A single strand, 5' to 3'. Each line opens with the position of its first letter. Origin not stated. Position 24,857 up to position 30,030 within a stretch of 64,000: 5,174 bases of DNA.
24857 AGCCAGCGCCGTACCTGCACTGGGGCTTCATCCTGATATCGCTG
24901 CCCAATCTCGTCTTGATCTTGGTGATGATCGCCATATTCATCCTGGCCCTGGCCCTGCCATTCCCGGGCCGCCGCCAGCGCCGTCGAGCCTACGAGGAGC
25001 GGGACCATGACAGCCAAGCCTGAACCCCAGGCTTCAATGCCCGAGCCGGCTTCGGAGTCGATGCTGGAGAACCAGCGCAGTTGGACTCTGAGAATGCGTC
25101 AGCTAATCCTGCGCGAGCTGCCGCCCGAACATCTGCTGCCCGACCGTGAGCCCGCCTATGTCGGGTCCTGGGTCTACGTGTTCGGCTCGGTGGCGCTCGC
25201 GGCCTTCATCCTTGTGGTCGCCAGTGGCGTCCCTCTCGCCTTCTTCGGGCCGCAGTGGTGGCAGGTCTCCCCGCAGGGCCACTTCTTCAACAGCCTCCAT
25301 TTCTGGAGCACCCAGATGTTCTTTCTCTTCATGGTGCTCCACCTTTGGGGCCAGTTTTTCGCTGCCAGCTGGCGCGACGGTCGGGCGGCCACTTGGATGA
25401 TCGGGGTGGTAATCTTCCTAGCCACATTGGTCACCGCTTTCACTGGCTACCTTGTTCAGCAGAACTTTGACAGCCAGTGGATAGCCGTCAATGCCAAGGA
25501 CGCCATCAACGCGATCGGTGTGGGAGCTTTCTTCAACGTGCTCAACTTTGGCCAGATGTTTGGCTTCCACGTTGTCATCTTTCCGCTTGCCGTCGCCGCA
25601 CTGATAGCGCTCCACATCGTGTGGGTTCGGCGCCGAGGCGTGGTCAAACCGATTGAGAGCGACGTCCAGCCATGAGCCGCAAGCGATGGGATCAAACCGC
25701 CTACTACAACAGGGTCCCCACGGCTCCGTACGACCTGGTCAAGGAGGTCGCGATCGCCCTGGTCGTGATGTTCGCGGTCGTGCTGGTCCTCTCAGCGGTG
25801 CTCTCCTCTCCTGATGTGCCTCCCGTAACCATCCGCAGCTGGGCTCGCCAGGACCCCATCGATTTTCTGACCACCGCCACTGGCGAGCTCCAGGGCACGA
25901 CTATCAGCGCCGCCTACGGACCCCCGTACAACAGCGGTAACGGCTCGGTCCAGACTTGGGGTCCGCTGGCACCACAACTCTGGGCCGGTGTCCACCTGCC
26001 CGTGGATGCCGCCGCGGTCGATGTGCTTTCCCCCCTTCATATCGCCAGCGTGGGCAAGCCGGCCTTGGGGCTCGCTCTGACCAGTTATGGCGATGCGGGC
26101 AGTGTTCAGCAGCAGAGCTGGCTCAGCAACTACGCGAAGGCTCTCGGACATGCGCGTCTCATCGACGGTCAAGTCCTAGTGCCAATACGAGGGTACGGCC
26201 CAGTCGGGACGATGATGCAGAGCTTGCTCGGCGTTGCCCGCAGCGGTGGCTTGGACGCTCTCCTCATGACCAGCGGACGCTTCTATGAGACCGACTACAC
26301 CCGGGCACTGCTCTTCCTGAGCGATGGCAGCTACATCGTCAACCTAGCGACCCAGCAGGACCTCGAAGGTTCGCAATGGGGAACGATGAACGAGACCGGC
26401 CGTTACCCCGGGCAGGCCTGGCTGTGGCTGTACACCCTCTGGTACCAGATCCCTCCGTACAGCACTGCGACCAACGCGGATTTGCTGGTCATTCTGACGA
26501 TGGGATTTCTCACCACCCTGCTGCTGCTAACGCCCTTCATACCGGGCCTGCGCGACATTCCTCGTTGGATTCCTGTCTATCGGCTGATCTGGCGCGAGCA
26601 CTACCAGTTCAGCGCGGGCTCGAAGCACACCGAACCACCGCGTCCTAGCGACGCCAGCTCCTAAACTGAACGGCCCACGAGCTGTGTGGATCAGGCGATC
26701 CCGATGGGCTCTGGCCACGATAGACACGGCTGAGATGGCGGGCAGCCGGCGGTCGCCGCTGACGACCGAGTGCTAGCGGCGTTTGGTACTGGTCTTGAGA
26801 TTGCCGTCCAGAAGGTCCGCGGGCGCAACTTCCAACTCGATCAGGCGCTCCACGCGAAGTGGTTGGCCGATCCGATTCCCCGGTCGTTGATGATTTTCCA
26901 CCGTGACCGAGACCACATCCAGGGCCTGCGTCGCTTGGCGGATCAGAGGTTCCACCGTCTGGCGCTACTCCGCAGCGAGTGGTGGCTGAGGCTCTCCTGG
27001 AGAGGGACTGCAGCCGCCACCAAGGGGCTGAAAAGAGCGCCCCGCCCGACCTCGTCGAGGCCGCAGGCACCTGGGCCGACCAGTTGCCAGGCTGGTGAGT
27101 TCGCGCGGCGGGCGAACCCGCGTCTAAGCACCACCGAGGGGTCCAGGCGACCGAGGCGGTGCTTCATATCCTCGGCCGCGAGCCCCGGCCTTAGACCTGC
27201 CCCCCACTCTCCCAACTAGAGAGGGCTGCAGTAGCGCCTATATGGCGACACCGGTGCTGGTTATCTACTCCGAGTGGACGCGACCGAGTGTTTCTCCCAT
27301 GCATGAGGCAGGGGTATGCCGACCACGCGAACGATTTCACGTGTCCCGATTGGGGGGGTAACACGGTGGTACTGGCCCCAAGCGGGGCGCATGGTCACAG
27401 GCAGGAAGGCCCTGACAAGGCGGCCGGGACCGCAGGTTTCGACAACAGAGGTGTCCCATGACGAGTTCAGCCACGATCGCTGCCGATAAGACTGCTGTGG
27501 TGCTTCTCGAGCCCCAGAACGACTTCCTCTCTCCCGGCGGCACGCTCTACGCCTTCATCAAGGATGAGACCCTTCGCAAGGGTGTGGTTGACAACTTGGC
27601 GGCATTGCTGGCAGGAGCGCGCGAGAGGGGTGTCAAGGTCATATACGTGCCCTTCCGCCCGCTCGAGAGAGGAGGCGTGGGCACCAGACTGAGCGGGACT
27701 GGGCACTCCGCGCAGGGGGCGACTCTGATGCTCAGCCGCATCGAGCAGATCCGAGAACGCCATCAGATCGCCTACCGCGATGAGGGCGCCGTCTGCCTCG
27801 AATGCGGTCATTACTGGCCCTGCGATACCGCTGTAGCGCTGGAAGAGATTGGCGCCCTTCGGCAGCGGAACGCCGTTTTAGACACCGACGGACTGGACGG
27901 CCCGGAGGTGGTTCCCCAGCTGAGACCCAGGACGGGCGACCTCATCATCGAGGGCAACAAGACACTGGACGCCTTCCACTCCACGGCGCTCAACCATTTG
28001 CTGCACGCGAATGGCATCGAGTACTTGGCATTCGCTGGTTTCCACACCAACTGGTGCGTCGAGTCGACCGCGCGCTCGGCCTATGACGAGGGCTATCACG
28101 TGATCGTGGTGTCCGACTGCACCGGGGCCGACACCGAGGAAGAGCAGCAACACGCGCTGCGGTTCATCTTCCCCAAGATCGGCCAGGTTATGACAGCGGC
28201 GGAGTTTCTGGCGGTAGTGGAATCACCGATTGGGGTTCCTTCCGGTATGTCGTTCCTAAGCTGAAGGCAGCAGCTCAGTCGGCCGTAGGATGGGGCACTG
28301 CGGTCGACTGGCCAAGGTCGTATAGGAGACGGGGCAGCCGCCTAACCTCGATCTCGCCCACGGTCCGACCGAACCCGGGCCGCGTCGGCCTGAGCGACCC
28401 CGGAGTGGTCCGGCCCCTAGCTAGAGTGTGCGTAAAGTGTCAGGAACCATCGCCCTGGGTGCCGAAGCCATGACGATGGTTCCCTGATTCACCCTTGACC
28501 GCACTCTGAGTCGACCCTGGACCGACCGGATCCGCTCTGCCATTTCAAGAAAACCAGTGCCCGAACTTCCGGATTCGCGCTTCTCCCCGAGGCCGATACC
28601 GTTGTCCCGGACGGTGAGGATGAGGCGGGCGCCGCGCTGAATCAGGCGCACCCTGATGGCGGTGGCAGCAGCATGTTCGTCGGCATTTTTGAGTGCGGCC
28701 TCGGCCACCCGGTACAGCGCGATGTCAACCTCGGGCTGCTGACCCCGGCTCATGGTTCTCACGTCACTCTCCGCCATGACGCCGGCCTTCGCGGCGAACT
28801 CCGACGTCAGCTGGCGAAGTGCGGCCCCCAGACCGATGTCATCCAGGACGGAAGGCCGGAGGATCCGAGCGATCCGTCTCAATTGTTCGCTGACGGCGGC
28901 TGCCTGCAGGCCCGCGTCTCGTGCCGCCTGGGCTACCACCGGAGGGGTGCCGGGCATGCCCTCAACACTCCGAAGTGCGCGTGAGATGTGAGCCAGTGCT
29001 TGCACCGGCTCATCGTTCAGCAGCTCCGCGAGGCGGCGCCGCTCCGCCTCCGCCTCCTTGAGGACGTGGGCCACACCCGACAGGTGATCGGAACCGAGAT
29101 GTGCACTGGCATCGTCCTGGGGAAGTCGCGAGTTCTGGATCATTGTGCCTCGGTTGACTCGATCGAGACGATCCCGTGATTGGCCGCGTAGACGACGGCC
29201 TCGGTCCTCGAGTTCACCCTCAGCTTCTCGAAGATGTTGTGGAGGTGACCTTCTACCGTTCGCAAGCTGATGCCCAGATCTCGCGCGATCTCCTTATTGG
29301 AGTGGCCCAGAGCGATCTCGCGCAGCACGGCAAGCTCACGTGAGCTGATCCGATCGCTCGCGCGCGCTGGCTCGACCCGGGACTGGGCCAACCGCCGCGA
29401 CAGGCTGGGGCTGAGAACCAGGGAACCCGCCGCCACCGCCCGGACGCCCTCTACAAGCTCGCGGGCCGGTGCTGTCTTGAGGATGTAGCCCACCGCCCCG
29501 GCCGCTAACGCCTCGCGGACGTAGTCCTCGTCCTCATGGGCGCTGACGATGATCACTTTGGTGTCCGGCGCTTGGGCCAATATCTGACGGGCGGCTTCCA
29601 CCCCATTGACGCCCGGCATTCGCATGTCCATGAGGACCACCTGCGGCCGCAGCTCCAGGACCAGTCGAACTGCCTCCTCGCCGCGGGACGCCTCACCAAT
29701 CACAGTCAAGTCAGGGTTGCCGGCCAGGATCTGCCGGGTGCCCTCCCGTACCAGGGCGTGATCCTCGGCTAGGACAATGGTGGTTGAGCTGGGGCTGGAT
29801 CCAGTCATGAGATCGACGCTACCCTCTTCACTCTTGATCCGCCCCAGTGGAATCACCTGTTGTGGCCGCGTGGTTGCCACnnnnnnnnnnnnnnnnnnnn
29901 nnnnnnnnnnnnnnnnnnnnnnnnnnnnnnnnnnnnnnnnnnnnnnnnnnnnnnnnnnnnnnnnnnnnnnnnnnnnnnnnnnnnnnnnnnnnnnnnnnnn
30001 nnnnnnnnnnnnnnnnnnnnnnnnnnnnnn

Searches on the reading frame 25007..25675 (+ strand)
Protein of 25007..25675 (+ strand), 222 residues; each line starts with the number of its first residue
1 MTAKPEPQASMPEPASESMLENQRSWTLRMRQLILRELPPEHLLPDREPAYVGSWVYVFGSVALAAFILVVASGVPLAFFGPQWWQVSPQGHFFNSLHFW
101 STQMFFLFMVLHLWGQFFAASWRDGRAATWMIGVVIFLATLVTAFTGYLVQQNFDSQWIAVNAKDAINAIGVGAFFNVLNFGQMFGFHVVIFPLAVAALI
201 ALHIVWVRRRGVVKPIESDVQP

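Call 27: search_protein_families(library=pfam, proteins=[window:25007-25675:+], max_evalue=0.0001)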
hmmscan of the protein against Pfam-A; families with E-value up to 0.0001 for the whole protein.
window:25007-25675:+ (222 aa): 3 families
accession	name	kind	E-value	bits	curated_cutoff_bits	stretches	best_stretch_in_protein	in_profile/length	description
PF00033.24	Cytochrome_B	-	2.2e-14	54.2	27.2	1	55-210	12-188/189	Cytochrome b/b6/petB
PF13631.11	Cytochrom_B_N_2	-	1.7e-13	51.3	27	1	104-216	2-125/169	Cytochrome b(N-terminal)/b6/petB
PF14358.11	DUF4405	-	1.1e-05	26.2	26.7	1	62-114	5-63/66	Domain of unknown function (DUF4405)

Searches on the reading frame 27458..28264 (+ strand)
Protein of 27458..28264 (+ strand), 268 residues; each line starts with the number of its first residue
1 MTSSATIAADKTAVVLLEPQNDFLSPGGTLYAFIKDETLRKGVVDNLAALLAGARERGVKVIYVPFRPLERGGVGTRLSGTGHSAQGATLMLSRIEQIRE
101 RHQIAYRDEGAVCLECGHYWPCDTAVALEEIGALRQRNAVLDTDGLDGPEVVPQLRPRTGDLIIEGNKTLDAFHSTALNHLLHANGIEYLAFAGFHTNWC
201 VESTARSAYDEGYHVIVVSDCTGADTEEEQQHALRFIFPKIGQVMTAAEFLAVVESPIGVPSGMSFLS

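Call 27: search_protein_families(library=pfam, proteins=[window:27458-28264:+], max_evalue=0.0001)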
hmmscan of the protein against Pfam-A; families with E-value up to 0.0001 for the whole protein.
window:27458-28264:+ (268 aa): 1 family
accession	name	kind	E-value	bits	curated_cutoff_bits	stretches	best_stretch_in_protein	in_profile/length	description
PF00857.26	Isochorismatase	-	8e-36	124.2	27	1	12-249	1-175/175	Isochorismatase domain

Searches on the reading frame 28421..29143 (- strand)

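Call 8: search_protein_families(library=pfam, proteins=[window:28421-29143:-], max_evalue=0.001)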
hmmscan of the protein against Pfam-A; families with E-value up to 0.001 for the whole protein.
window:28421-29143:- (240 aa): 1 family
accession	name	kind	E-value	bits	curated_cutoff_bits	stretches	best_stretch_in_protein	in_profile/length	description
PF02518.31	HATPase_c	-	5.5e-11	43.3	26.4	1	141-230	4-109/111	Histidine kinase-, DNA gyrase B-, and HSP90-like ATPase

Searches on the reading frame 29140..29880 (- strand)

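Call 8: search_protein_families(library=pfam, proteins=[window:29140-29880:-], max_evalue=0.001)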
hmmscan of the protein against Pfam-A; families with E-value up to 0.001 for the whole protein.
window:29140-29880:- (246 aa): 4 families
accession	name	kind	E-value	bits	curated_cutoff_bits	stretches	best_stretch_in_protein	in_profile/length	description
PF00072.30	Response_reg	-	9e-29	100.3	30.2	1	35-146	1-110/111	Response regulator receiver domain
PF00196.25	GerE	-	7.5e-20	70.8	23.5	1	178-232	3-57/57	Bacterial regulatory proteins, luxR family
PF08281.18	Sigma70_r4_2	-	8.7e-06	25.7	25.7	1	191-220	25-54/54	Sigma-70, region 4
PF13384.12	HTH_23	-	9.6e-05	22.5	24.6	1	183-211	8-36/50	Homeodomain-like domain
